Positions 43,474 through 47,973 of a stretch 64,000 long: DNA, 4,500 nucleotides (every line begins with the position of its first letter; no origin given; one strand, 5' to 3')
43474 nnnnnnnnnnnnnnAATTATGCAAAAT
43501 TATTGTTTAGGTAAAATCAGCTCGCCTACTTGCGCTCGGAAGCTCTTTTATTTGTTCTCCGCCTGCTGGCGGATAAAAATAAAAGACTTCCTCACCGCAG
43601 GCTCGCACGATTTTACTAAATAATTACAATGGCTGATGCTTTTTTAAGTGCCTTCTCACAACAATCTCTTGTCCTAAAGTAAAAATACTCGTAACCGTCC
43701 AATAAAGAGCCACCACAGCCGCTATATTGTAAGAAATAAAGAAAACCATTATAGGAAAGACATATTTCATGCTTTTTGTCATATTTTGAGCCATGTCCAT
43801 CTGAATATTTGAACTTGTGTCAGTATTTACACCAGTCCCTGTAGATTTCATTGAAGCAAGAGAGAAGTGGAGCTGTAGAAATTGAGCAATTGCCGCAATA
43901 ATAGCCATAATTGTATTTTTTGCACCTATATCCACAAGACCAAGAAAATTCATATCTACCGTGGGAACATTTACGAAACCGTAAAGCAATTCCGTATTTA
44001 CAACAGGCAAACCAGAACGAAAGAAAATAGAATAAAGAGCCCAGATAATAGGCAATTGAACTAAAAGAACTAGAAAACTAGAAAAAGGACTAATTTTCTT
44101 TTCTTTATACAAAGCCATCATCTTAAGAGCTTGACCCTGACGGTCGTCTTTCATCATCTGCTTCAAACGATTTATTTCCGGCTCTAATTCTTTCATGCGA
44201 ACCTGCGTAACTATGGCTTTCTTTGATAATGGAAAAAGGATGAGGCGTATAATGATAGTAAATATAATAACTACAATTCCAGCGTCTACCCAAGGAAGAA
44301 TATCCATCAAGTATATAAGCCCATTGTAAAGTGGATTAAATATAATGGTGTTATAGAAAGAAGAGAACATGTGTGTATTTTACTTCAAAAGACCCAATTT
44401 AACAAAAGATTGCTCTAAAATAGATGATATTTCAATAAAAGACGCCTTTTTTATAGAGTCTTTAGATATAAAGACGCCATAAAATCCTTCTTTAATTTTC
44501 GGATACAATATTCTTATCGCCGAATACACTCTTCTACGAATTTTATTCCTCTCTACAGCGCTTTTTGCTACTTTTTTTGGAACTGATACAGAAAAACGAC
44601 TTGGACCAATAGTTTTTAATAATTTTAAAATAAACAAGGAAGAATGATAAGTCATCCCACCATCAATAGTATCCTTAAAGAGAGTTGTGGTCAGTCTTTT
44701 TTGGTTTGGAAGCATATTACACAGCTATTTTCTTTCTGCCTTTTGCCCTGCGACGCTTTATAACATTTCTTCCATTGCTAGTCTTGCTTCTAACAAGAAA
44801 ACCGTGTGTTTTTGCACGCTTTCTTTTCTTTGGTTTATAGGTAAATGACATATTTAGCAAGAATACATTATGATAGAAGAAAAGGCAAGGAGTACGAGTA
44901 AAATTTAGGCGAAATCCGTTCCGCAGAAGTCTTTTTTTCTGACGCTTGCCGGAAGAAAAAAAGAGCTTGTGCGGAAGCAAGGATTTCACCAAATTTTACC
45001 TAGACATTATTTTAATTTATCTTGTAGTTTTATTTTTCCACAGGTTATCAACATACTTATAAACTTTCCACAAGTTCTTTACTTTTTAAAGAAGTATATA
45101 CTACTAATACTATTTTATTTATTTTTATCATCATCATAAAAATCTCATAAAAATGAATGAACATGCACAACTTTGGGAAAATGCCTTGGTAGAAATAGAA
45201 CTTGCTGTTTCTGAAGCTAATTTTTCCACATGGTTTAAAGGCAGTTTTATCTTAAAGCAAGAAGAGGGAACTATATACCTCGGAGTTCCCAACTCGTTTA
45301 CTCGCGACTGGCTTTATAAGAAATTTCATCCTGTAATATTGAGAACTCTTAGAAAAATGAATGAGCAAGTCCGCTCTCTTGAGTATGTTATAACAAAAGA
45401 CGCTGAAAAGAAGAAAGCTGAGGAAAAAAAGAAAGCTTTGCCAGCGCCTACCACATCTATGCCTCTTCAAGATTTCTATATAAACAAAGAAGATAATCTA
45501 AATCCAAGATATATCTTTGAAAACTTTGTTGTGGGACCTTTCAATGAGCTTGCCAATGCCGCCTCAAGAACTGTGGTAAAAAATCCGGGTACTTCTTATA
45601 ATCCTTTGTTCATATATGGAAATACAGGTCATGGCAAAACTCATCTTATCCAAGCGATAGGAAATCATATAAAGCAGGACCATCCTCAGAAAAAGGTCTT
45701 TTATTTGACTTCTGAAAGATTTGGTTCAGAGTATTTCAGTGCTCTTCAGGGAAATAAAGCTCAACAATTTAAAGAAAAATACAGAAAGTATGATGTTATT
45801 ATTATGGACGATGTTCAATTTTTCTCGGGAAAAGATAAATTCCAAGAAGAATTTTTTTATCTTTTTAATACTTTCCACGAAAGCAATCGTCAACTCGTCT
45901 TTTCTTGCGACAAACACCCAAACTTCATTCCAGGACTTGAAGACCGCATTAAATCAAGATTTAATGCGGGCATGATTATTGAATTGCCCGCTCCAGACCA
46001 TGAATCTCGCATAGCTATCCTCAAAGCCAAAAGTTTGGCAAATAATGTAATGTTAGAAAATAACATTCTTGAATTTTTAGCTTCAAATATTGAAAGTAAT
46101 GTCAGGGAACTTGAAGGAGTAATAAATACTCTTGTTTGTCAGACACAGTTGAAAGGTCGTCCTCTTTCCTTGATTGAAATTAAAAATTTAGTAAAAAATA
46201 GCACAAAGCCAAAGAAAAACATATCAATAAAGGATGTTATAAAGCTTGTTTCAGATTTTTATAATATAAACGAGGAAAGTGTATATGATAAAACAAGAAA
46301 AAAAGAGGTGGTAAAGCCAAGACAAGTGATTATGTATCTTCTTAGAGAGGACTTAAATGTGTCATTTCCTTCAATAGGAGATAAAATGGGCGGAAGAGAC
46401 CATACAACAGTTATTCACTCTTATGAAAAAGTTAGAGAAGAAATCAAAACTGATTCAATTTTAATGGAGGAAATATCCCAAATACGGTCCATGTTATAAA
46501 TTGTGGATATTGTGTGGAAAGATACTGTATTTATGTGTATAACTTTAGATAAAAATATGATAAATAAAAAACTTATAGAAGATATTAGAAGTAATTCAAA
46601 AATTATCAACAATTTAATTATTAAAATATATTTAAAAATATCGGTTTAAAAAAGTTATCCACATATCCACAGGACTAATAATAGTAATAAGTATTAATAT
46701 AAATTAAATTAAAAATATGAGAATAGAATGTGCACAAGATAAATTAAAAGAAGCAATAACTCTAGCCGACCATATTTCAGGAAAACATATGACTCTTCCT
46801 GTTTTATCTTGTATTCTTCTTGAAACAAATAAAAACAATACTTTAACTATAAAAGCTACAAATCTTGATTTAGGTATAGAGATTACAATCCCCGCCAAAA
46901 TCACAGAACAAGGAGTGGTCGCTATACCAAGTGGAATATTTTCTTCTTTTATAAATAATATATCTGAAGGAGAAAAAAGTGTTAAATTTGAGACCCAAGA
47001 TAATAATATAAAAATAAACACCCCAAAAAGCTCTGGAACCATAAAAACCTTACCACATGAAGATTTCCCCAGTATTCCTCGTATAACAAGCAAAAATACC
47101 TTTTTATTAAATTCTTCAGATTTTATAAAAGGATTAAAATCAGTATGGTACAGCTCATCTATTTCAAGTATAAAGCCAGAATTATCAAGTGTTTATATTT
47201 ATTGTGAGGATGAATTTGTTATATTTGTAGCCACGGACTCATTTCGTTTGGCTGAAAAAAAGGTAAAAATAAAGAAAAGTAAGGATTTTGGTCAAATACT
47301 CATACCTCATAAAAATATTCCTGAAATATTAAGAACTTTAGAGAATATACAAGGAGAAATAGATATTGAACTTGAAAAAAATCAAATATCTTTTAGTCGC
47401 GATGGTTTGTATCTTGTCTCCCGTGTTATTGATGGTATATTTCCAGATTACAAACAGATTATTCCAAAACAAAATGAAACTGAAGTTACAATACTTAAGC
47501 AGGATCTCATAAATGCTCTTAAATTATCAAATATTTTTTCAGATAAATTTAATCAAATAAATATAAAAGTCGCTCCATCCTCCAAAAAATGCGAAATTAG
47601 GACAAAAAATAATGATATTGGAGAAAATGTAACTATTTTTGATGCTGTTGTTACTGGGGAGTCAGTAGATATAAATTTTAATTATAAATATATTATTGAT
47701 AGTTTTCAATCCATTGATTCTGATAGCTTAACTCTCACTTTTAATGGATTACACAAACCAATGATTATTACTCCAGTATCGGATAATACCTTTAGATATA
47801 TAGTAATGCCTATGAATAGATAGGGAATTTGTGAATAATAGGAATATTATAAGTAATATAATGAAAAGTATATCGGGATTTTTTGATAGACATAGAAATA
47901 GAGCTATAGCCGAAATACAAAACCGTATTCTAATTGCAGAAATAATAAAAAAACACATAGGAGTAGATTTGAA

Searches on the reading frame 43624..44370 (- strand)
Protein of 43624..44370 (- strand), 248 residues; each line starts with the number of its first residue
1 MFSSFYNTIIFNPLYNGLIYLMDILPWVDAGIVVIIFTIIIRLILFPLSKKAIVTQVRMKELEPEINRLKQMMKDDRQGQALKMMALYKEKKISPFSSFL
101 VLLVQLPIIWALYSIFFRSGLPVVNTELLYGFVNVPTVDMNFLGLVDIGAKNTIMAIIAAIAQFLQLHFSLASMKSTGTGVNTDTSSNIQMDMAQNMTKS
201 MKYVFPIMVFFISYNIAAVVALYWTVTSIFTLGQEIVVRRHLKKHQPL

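Call 25: search_protein_families(library=pfam, proteins=[window:43624-44370:-], max_evalue=0.001)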
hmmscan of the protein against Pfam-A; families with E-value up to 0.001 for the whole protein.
window:43624-44370:- (248 aa): 1 family
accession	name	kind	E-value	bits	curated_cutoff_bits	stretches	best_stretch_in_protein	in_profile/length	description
PF02096.25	60KD_IMP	-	2e-40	138.9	35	1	31-240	2-163/163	60Kd inner membrane protein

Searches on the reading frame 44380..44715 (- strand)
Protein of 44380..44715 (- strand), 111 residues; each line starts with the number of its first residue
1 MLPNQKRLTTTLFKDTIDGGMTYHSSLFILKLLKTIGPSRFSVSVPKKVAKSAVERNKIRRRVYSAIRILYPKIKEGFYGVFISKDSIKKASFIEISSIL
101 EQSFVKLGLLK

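Call 25: search_protein_families(library=pfam, proteins=[window:44380-44715:-], max_evalue=0.001)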
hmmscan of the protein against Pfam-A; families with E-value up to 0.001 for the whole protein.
window:44380-44715:- (111 aa): 1 family
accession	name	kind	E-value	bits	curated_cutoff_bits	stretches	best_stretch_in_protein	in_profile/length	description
PF00825.24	Ribonuclease_P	-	5e-18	65.6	22.3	1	2-107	1-108/109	Ribonuclease P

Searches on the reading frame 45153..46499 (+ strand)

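Call 25: search_protein_families(library=pfam, proteins=[window:45153-46499:+], max_evalue=0.001)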
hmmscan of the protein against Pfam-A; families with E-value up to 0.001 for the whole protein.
window:45153-46499:+ (448 aa): 9 families
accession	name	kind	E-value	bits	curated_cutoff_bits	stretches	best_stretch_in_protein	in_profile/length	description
PF00308.24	Bac_DnaA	-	1.9e-64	217.2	23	1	116-277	1-162/162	Bacterial DnaA ATPAse domain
PF08299.17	Bac_DnaA_C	-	6.7e-25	87.3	31.5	1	359-427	1-69/69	Bacterial dnaA protein helix-turn-helix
PF11638.13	DnaA_N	-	3.6e-11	43.1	24.6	1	6-66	2-63/65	DnaA N-terminal domain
PF00004.35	AAA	-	4.3e-06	27.6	21.2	1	153-271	2-128/131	ATPase family associated with various cellular activities (AAA)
PF00910.28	RNA_helicase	-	1.1e-05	26.3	21.5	1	153-237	2-74/105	RNA helicase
PF01637.24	ATPase_2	-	1.6e-05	25.3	33.2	1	148-212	19-84/225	ATPase domain predominantly from Archaea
PF01695.23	IstB_IS21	-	5.9e-05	23.1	24.1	1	152-241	95-182/238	IstB-like ATP binding protein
PF13401.12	AAA_22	-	0.00026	21.8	27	0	151-240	7-110/130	AAA domain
PF05729.18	NACHT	-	0.00076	19.8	26.7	0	152-190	3-45/167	NACHT domain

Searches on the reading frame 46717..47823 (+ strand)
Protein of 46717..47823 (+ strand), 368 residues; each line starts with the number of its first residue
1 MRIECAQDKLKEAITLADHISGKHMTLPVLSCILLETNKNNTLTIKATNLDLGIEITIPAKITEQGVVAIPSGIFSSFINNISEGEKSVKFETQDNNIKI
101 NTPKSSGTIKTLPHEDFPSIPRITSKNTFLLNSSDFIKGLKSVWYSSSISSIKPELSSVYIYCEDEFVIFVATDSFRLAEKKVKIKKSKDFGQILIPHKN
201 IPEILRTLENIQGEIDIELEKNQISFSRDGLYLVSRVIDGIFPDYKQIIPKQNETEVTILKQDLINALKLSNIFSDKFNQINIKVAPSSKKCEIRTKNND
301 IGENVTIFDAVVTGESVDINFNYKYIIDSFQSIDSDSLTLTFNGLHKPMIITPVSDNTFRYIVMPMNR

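Call 25: search_protein_families(library=pfam, proteins=[window:46717-47823:+], max_evalue=0.001)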
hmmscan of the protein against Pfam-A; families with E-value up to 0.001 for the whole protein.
window:46717-47823:+ (368 aa): 3 families
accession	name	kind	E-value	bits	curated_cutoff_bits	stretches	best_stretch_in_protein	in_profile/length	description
PF00712.24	DNA_pol3_beta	-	1.8e-24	86.7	24.4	2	1-121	1-120/120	DNA polymerase III beta subunit, N-terminal domain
PF02767.21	DNA_pol3_beta_2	-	2.5e-23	83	27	1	132-244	3-116/116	DNA polymerase III beta subunit, central domain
PF02768.20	DNA_pol3_beta_3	-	3.4e-23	82.2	27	1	246-366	1-120/121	DNA polymerase III beta subunit, C-terminal domain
